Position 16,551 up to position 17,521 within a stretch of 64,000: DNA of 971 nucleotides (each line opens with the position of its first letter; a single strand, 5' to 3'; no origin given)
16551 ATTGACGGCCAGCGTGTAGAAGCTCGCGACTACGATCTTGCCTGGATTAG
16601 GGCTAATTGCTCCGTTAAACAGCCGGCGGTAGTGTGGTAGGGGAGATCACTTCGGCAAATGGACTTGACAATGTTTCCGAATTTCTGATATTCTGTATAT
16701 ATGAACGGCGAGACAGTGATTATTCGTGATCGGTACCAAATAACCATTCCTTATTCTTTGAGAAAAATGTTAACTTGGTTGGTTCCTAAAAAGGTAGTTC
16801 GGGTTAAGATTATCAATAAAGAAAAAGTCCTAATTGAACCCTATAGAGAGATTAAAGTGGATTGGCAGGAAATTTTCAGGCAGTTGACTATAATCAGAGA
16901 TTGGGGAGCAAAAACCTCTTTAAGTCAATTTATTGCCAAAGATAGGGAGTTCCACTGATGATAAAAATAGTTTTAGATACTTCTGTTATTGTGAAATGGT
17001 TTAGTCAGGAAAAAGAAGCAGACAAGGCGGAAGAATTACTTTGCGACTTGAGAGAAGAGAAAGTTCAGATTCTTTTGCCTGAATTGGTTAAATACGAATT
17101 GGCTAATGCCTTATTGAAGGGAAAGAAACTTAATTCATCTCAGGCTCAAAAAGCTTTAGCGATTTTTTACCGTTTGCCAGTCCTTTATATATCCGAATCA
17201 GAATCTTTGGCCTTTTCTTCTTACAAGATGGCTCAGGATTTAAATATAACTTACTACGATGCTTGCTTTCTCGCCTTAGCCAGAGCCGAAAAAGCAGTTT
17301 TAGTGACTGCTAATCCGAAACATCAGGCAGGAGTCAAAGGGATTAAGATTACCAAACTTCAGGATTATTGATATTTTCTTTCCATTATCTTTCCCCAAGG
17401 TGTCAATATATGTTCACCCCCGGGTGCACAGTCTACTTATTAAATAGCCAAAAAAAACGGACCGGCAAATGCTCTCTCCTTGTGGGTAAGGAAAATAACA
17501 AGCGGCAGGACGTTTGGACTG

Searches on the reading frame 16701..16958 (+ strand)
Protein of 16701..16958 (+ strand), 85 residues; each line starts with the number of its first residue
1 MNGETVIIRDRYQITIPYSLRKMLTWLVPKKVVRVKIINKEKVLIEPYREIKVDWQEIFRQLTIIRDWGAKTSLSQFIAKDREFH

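Call 40: search_protein_families(library=pfam, proteins=[window:16701-16958:+], max_evalue=0.05)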
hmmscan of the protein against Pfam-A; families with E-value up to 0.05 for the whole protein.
window:16701-16958:+ (85 aa): 1 family
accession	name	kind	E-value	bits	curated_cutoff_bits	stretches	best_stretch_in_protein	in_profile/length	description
PF15937.10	PrlF_antitoxin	-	0.0045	17.6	32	1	8-46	4-41/99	prlF antitoxin for toxin YhaV_toxin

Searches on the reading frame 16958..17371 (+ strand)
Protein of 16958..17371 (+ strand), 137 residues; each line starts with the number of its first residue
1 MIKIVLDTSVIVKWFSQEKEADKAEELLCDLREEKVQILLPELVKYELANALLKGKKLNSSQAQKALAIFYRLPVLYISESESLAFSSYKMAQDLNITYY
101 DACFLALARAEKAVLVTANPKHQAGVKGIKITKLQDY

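Call 39: search_protein_families(library=pfam, proteins=[window:16958-17371:+], max_evalue=0.05)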
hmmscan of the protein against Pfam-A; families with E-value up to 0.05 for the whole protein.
window:16958-17371:+ (137 aa): 3 families
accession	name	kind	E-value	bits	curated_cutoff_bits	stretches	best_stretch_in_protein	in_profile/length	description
PF01850.27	PIN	-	2.4e-15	57.6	23.6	1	4-121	1-113/120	PIN domain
PF13470.12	PIN_3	-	1e-06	30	27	1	3-119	1-113/115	PIN domain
PF16289.11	PIN_12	-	4e-06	27.8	32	1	4-99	1-93/172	PIN domain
